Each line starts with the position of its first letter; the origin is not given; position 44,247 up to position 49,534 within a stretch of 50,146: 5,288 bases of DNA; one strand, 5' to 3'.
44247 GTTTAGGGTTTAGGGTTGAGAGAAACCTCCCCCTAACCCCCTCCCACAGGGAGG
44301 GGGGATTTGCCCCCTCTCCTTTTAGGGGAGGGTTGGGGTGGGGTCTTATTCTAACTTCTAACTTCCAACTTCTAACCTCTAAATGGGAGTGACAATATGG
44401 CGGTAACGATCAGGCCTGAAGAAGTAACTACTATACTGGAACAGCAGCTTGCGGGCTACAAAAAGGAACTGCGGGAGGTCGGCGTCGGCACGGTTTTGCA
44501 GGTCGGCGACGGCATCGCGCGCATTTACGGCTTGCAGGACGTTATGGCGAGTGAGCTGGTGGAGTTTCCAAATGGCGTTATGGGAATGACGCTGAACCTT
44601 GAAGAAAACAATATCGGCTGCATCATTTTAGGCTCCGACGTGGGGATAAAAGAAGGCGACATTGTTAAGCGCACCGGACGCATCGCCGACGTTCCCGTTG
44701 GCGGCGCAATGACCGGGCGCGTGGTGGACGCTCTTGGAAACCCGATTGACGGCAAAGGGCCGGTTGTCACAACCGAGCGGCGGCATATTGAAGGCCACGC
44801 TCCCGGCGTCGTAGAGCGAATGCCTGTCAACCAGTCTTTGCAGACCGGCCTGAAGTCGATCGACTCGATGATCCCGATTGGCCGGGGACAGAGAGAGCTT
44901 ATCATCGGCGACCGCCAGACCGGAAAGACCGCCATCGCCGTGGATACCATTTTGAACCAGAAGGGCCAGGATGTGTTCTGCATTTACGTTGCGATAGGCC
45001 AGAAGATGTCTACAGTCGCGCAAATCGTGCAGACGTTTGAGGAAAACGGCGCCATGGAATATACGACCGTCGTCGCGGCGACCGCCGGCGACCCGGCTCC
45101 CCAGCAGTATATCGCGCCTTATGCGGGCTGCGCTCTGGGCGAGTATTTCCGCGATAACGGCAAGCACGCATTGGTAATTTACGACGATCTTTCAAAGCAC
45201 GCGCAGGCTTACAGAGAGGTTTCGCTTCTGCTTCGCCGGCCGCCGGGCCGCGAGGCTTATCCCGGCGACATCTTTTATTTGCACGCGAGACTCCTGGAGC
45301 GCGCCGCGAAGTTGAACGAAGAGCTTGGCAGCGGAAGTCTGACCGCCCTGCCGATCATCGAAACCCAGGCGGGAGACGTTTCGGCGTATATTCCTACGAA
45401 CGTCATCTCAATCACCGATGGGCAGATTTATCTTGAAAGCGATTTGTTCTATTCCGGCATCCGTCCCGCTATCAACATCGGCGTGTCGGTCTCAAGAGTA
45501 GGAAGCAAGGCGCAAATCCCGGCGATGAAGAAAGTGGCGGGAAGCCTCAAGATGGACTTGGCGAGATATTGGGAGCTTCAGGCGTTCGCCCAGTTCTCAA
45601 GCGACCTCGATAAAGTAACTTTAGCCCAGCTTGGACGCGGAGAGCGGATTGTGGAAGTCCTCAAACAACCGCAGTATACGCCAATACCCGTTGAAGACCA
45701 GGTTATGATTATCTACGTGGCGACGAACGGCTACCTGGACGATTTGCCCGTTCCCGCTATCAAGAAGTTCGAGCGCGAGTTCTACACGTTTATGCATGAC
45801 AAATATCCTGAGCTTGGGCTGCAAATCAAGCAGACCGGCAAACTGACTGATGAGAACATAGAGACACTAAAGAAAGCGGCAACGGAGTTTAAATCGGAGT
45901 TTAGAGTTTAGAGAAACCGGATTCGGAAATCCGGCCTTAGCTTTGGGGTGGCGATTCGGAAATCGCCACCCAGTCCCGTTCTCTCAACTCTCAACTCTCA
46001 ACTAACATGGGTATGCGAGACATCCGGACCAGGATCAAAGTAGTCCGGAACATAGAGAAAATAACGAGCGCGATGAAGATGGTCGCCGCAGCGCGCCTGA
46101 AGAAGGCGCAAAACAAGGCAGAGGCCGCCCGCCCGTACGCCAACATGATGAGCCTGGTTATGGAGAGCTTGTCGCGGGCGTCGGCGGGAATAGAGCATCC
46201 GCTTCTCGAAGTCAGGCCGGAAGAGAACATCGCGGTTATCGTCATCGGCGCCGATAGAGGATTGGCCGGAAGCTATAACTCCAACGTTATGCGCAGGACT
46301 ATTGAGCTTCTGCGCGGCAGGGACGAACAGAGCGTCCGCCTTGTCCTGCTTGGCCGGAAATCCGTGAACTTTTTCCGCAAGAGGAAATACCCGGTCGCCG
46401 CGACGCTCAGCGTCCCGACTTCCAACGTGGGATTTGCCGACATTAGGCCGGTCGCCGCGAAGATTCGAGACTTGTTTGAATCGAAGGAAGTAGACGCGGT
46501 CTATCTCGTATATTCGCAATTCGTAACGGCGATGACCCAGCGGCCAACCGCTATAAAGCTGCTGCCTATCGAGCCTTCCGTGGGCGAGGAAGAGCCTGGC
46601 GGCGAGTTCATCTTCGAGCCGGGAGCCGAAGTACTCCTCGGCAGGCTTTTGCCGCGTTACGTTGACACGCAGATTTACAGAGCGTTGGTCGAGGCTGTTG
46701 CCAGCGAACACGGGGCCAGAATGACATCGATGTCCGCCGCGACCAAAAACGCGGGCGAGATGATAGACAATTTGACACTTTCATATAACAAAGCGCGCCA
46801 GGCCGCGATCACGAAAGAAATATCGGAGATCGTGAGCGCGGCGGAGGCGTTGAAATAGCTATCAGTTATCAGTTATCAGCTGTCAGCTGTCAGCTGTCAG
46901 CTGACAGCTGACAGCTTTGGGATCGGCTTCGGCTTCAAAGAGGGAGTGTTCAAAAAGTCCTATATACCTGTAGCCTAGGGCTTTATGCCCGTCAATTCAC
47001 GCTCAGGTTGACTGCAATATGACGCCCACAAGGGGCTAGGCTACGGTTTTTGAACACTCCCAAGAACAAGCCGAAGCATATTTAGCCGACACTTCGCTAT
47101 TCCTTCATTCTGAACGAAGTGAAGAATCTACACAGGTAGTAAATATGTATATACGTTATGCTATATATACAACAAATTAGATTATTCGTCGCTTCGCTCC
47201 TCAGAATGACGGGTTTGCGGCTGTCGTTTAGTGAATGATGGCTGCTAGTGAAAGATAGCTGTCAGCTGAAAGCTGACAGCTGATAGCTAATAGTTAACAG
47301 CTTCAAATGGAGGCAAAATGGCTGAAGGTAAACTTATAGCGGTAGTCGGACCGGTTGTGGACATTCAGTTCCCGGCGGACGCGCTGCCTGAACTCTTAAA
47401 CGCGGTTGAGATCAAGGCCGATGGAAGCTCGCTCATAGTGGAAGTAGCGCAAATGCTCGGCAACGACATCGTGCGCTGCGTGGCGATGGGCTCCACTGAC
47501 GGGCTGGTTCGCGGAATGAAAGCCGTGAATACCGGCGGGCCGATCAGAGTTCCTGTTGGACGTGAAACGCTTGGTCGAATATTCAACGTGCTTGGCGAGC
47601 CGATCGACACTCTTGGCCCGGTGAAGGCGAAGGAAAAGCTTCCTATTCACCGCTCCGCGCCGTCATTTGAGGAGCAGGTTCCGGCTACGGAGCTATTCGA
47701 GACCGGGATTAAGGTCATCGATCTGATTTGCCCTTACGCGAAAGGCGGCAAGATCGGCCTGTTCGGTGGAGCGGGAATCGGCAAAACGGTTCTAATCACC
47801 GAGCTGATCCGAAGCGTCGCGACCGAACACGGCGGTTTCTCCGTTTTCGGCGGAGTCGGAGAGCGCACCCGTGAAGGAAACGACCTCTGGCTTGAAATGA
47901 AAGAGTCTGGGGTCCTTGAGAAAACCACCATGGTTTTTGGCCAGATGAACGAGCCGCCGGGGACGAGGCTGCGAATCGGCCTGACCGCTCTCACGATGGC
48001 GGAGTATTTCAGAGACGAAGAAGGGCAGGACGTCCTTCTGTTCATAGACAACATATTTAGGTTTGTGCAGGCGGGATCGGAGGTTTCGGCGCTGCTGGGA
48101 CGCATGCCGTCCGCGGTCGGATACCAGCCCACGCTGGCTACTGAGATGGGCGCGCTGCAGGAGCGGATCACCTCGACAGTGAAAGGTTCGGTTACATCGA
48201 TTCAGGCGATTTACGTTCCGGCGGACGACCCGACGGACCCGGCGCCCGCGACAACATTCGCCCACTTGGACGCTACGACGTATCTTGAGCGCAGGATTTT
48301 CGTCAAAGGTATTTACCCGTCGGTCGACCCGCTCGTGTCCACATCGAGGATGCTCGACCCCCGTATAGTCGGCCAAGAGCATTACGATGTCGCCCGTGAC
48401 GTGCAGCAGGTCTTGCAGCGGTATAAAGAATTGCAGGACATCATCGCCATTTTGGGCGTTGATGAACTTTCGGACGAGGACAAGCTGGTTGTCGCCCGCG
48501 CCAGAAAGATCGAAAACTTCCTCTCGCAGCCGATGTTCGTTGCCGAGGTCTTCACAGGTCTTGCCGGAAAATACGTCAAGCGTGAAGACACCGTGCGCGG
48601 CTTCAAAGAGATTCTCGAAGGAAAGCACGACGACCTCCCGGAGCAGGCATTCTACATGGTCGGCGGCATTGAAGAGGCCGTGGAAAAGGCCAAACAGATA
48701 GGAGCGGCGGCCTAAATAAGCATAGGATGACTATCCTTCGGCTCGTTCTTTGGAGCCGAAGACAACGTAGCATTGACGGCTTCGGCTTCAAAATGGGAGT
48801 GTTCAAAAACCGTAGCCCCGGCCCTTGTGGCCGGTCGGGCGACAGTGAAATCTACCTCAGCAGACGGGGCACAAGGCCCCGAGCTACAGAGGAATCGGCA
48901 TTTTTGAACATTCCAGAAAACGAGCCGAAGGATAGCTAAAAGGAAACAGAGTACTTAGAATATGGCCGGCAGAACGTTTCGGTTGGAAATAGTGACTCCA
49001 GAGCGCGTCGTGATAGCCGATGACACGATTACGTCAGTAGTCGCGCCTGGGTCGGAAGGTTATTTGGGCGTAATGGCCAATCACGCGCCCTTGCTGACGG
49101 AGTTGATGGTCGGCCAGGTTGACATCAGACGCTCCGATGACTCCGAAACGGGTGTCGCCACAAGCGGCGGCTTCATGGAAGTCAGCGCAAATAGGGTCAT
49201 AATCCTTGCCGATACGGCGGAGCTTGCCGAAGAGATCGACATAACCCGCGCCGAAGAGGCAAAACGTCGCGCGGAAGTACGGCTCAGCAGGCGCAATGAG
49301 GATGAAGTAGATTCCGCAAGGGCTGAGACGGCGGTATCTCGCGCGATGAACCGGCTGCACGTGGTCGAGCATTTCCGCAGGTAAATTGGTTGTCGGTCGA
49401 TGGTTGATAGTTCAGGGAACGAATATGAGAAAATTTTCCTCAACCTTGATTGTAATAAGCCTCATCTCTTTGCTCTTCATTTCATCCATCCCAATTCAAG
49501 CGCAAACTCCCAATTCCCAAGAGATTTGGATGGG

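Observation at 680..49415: About ten different heptanucleotide tandem arrays, usually paired with an inverted array, occupy the intergenic spacers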

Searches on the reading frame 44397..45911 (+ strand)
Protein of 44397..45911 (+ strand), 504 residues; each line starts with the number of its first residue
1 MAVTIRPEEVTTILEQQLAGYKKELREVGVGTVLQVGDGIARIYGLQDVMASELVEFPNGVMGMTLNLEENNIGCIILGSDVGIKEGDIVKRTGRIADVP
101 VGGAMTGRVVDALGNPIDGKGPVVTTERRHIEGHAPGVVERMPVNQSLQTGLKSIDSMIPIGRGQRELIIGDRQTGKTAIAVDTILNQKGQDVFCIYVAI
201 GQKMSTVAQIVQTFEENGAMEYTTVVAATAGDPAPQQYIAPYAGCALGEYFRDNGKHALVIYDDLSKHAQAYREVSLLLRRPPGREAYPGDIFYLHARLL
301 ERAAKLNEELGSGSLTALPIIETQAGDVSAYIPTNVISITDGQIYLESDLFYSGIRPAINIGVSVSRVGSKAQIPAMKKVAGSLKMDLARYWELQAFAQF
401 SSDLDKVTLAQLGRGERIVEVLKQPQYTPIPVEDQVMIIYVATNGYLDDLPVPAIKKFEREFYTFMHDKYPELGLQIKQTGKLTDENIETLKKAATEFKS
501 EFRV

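Call 11: find_related_loci(query=window:44397-45911:+, collection=genome_contigs, flank=10000)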
Query window:44397-45911:+ (504 aa) in genome_contigs; peptide patterns used: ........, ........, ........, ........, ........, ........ (x = any residue, [..] = any of these).
600 stretches matched a pattern (row limit reached: there are more); 583 encode a relative of the query (tblastn E <= 1e-3); the best 80 are kept; 80 distinct loci.
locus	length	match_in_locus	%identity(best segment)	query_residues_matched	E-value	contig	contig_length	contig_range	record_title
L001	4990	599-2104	78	1-502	0e+0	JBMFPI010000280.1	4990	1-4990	MAG: Armatimonadota bacterium isolate KM4338-59 NODE_280_length_4990_cov_3.136373, whole genome shotgun sequence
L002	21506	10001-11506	76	1-502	0e+0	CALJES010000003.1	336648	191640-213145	MAG: uncultured bacterium isolate S1_Bin_METABAT__45_1 genome assembly, contig: c_000000420745, whole genome shotgun seq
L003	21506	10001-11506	75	1-502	0e+0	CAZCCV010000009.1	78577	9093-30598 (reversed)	MAG TPA_asm: uncultured bacterium isolate binchicken_co39_285 genome assembly, contig: NODE_622_length_78577_cov_9.52004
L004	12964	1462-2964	68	2-502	0e+0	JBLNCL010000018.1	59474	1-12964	MAG: Betaproteobacteria bacterium isolate MAG126 PRJNA950955_bin33_renamed_17, whole genome shotgun sequence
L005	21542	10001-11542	66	1-503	0e+0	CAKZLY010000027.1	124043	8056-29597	MAG TPA_asm: uncultured Ignavibacteria bacterium isolate SRR5214706_bin.14_CONCOCT_v1.1_MAG genome assembly, contig: ERZ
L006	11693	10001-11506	65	2-503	0e+0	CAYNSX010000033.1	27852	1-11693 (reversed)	MAG TPA_asm: uncultured bacterium isolate SRP119689_co1_329 genome assembly, contig: NODE_2124_length_27852_cov_6.183581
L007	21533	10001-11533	65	5-504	0e+0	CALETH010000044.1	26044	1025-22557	MAG TPA_asm: uncultured Bacteroidetes bacterium isolate SRR6231172_bin.61_CONCOCT_v1.1_MAG genome assembly, contig: ERZ6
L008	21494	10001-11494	66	3-502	0e+0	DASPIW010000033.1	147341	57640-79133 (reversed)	MAG TPA_asm: Symbiobacteriaceae bacterium isolate SMAG_U11993 k141_157508, whole genome shotgun sequence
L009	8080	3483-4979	65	5-503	0e+0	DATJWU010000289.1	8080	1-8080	MAG TPA_asm: Thermodesulfovibrionales bacterium isolate SMAG_U15107 k141_1034400, whole genome shotgun sequence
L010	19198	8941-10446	66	1-502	0e+0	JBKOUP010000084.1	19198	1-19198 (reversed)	MAG: Acidobacteriota bacterium isolate GM_HAYS_MAG_00023 GM_HAYS_000001111514, whole genome shotgun sequence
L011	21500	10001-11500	65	3-502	0e+0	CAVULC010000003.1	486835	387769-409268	MAG: uncultured Acidobacteriota bacterium isolate MFD00392.bin.2.156 genome assembly, contig: contig_32061, whole genome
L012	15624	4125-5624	65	3-502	0e+0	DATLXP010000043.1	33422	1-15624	MAG TPA_asm: Vicinamibacterales bacterium isolate SMAG_U13249 k141_152129, whole genome shotgun sequence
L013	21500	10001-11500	65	3-502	0e+0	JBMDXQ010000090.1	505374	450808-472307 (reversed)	MAG: Vicinamibacterales bacterium isolate FBaSoil0_16 FBaSoil0_contig90, whole genome shotgun sequence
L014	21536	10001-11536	65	3-503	0e+0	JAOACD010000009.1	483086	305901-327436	MAG: Melioribacter sp. isolate SKW195 k141_1276435, whole genome shotgun sequence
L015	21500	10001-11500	65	3-502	0e+0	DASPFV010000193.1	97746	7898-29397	MAG TPA_asm: Vicinamibacterales bacterium isolate SMAG_U16434 k141_1924927, whole genome shotgun sequence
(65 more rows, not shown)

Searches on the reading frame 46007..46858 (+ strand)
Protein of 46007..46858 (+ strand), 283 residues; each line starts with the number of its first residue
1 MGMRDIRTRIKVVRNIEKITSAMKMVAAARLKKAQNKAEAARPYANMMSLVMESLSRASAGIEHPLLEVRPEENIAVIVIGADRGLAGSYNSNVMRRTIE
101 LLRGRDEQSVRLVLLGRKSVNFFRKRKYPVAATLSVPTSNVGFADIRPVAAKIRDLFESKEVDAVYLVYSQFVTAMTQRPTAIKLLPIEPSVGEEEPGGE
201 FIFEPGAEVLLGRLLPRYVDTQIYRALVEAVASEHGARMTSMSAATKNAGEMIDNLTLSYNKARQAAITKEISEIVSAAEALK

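Call 8: search_protein_families(library=pfam, proteins=[window:46007-46858:+])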
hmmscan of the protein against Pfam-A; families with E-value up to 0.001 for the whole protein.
window:46007-46858:+ (283 aa): 1 family
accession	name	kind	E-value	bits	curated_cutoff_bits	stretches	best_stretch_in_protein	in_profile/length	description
PF00231.24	ATP-synt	-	5.8e-100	335.1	39.9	1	3-282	2-285/285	ATP synthase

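Call 9: find_encoding_contigs(protein=window:46007-46858:+, flank=10000, max_places=6)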
Protein window:46007-46858:+ (283 aa): no gene with exactly this product is on record in the collection.

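Call 21: find_homologous_proteins(query=window:46007-46858:+, max_evalue=1e-30)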
Query window:46007-46858:+ (283 aa): 7996 proteins with E <= 1e-30 among 8000 candidates; the best 120 are listed.
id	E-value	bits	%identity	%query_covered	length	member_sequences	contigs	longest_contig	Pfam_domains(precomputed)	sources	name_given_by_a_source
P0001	2.2e-170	583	100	99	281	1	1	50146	PF00231.25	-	-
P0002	2.0e-138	478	82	100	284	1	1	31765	PF00231.25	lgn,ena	-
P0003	2.1e-136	472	80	99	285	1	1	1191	PF00231.25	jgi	jgi:F-type H+-transporting ATPase subunit gamma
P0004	1.5e-135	469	79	99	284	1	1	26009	PF00231.25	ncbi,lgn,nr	ncbi:MAG: ATP synthase F1 subunit gamma [Armatimonadota bacterium]|nr:ATP synthase F1 subunit gamma 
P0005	9.1e-134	463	78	99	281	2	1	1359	PF00231.25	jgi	-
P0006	1.7e-130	452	76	99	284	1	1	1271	PF00231.25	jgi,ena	-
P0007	3.0e-127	441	72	100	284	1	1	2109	PF00231.25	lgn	-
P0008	9.2e-125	433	74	99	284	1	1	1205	PF00231.25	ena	-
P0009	3.7e-124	431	72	99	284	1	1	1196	PF00231.25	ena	-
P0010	4.6e-119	415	76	92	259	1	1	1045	PF00231.25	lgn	-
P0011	1.9e-118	413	73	91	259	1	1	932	PF00231.25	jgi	jgi:F-type H+-transporting ATPase subunit gamma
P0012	3.7e-118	412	67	95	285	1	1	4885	PF00231.25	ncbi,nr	ncbi:MAG: ATP synthase F1 subunit gamma [Armatimonadetes bacterium]|nr:ATP synthase F1 subunit gamma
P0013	1.5e-114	400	66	95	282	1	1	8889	PF00231.25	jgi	jgi:F-type H+-transporting ATPase subunit gamma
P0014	2.7e-114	399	67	95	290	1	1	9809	PF00231.25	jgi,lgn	-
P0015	3.7e-114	399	64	95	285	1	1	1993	PF00231.25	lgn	-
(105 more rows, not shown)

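Call 22: find_encoding_contigs(protein=P0002, flank=10000, max_places=3)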
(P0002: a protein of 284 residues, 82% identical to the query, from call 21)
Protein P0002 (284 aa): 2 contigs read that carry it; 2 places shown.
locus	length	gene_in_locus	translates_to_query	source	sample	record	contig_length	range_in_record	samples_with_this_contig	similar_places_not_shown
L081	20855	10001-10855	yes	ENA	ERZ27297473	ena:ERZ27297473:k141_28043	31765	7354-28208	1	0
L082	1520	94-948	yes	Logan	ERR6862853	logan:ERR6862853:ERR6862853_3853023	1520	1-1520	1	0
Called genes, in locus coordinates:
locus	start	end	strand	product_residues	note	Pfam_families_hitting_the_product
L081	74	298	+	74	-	PF15919:HicB_lk_antitox, PF15970:HicB-like_2 (weak)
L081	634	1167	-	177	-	PF13442:Cytochrome_CBB3, PF00034:Cytochrom_C (weak)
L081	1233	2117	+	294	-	PF00702:Hydrolase, PF13419:HAD_2, PF13242:Hydrolase_like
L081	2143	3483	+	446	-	-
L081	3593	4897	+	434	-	PF01120:Alpha_L_fucos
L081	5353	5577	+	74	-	PF09527:ATPase_gene1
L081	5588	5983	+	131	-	PF03899:ATP-synt_I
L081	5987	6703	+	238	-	PF00119:ATP-synt_A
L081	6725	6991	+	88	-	PF00137:ATP-synt_C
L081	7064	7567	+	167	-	PF00430:ATP-synt_B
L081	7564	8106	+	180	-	PF00213:OSCP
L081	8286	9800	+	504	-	PF02874:ATP-synt_ab_N, PF00006:ATP-synt_ab, PF00306:ATP-synt_ab_C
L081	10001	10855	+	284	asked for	PF00231:ATP-synt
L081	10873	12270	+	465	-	PF02874:ATP-synt_ab_N, PF00006:ATP-synt_ab, PF22919:ATP-synt_VA_C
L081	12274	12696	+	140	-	PF02823:ATP-synt_DE_N, PF00401:ATP-synt_DE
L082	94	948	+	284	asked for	PF00231:ATP-synt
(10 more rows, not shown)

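Call 23: find_encoding_contigs(protein=P0004, flank=10000, max_places=3)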
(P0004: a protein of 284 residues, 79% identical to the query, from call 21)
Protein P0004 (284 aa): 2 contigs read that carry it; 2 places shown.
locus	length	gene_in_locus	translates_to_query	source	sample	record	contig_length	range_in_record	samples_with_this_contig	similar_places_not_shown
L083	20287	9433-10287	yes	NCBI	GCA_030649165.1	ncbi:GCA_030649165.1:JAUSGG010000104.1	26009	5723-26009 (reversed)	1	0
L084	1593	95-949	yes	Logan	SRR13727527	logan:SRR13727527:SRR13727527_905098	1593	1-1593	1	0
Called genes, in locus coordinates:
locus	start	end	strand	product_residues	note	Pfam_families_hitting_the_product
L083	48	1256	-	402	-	PF13546:DDE_5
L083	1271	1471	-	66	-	-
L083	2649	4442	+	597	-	PF06452:CBM9_1 (weak)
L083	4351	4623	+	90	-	-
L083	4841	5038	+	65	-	PF09527:ATPase_gene1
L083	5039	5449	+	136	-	PF03899:ATP-synt_I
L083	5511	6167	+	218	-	PF00119:ATP-synt_A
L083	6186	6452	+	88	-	PF00137:ATP-synt_C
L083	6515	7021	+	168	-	PF00430:ATP-synt_B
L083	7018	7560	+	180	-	PF00213:OSCP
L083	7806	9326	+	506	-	PF02874:ATP-synt_ab_N, PF00006:ATP-synt_ab, PF00306:ATP-synt_ab_C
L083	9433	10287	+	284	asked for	PF00231:ATP-synt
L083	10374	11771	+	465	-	PF02874:ATP-synt_ab_N, PF00006:ATP-synt_ab, PF22919:ATP-synt_VA_C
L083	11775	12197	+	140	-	PF02823:ATP-synt_DE_N, PF00401:ATP-synt_DE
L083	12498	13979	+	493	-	PF11306:DUF3108, PF01841:Transglut_core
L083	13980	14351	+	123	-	PF00507:Oxidored_q4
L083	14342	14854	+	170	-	PF01058:Oxidored_q6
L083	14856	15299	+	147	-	PF00329:Complex1_30kDa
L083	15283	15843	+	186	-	PF10543:ORF6N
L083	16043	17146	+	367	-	PF00346:Complex1_49kDa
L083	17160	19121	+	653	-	PF01373:Glyco_hydro_14 (faint), PF02449:Glyco_hydro_42 (weak)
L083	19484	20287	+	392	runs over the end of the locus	PF01850:PIN, PF08745:PIN_5 (faint), PF01938:TRAM (weak)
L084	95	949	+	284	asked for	PF00231:ATP-synt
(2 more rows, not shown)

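Call 31: find_encoding_contigs(protein=P0003, flank=10000, max_places=3)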
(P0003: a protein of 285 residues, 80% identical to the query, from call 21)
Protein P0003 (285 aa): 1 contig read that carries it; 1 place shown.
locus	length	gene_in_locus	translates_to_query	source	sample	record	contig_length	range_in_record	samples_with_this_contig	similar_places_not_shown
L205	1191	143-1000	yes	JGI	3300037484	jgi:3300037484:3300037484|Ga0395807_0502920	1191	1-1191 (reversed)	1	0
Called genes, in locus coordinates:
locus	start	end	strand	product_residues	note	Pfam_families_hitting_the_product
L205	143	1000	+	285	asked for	PF00231:ATP-synt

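Call 32: find_encoding_contigs(protein=P0005, flank=10000, max_places=3)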
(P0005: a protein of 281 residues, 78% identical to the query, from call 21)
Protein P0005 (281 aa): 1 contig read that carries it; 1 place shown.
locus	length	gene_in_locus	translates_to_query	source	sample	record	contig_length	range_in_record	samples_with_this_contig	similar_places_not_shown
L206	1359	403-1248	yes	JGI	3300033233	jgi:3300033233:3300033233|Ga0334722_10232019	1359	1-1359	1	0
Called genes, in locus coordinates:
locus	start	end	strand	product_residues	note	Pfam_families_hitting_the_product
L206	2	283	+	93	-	PF00306:ATP-synt_ab_C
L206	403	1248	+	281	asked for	PF00231:ATP-synt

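Call 33: find_encoding_contigs(protein=P0007, flank=10000, max_places=3)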
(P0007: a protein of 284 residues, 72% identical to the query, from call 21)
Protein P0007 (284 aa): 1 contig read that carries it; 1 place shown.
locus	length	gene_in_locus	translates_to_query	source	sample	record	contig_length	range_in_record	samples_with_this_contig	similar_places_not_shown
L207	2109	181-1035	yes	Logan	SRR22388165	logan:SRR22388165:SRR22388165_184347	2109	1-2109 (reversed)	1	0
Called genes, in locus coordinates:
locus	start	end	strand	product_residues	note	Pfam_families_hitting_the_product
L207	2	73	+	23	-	?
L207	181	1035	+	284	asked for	PF00231:ATP-synt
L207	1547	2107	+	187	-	?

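Call 34: find_encoding_contigs(protein=P0006, flank=10000, max_places=3)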
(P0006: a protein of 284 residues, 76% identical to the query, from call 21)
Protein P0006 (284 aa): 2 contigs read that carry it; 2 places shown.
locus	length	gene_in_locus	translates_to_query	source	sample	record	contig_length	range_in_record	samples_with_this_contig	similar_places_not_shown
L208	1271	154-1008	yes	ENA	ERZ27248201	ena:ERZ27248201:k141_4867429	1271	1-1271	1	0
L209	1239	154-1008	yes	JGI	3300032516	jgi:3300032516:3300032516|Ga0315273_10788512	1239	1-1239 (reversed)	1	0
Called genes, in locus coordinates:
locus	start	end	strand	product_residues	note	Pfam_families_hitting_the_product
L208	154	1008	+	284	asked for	PF00231:ATP-synt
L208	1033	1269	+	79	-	?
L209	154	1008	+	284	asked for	PF00231:ATP-synt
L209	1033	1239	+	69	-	?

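Call 44: search_protein_families(library=pfam, proteins=[L207:1132-1491:+], max_evalue=0.01)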
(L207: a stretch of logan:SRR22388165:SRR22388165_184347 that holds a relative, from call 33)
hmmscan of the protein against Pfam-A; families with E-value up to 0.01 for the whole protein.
L207:1132-1491:+ (119 aa): 2 families
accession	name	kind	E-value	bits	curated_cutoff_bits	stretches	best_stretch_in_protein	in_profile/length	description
PF05635.17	23S_rRNA_IVP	-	4.4e-38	130.2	33.8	1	5-109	1-105/106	23S rRNA-intervening sequence protein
PF22296.2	bAvd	-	0.00054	20.9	40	1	11-114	5-106/107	bAvd-like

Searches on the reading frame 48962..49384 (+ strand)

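Call 8: search_protein_families(library=pfam, proteins=[window:48962-49384:+])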
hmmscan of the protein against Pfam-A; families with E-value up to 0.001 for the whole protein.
window:48962-49384:+ (140 aa): 2 families
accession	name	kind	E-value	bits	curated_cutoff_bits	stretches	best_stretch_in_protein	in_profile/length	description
PF02823.21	ATP-synt_DE_N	-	1.2e-27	96.1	27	1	6-86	1-80/80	ATP synthase, Delta/Epsilon chain, beta-sandwich domain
PF00401.25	ATP-synt_DE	-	1.4e-13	51.2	24.6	1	90-136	1-47/47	ATP synthase, Delta/Epsilon chain, long alpha-helix domain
